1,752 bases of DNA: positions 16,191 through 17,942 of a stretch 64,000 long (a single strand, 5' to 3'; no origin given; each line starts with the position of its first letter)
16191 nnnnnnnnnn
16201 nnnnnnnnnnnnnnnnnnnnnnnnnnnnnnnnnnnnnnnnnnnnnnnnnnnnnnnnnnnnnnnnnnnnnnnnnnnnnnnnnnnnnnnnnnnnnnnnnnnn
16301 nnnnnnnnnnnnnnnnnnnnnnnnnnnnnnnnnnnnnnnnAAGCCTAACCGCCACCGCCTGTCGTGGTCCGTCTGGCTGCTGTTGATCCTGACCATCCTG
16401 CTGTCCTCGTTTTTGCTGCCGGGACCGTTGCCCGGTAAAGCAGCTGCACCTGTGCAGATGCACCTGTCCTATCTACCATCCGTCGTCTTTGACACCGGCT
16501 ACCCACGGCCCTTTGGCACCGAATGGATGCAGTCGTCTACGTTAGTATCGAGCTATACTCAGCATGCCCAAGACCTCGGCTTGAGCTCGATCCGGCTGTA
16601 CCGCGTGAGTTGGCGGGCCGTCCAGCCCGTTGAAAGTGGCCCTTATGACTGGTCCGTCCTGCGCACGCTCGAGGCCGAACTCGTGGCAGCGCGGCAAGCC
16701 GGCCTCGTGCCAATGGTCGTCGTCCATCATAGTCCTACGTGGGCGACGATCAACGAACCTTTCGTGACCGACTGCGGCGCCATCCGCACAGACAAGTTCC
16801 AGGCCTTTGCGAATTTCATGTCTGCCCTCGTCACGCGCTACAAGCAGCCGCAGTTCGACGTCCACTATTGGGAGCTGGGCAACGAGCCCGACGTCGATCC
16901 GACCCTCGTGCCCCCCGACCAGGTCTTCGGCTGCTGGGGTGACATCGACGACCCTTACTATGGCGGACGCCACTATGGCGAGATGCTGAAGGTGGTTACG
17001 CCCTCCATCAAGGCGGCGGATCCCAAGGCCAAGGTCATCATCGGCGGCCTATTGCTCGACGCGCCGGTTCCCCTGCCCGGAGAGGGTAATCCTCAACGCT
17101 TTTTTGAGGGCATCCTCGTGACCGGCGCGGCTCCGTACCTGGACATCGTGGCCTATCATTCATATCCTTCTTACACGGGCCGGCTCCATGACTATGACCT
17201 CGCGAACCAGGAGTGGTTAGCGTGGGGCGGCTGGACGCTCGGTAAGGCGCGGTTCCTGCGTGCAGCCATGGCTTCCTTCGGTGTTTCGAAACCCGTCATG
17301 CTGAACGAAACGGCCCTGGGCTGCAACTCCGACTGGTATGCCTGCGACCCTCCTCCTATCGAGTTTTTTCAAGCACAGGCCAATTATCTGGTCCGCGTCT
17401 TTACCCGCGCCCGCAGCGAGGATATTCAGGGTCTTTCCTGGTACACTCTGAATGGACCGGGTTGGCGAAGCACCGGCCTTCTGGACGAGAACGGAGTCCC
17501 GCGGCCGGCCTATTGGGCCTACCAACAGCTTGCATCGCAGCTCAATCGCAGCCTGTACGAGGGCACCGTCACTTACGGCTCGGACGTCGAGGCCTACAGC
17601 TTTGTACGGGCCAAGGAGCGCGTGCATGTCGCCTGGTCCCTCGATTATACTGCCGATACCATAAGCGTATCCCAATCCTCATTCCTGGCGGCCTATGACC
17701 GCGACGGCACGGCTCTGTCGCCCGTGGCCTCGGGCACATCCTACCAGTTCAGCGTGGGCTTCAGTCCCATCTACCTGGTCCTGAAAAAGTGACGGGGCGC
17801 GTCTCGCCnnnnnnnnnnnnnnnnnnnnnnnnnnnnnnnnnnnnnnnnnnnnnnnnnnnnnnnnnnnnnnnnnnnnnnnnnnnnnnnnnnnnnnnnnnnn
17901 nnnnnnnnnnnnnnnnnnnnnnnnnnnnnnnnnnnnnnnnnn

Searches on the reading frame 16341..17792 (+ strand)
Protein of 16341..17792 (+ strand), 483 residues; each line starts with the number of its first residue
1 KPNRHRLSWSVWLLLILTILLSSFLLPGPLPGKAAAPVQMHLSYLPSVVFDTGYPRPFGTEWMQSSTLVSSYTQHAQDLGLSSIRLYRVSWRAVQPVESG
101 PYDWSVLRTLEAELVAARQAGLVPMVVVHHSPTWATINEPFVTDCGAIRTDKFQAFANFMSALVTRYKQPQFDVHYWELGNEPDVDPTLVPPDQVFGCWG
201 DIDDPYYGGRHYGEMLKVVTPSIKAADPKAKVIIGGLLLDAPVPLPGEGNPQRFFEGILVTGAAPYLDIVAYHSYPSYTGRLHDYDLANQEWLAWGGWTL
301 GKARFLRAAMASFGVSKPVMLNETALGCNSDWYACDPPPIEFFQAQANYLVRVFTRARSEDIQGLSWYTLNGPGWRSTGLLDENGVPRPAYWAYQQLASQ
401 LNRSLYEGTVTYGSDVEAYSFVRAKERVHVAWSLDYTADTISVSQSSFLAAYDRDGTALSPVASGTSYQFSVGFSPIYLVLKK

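Call 14: search_protein_families(library=pfam, proteins=[window:16341-17792:+], max_evalue=0.01)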
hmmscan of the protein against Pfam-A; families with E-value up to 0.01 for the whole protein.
window:16341-17792:+ (483 aa): 2 families
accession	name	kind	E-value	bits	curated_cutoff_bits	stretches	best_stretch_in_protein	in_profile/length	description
PF00150.24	Cellulase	-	4.2e-07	30.2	23.5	1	59-238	14-169/272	Cellulase (glycosyl hydrolase family 5)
PF14587.12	Glyco_hydr_30_2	-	0.0057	16.5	27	0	98-186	94-186/364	O-Glycosyl hydrolase family 30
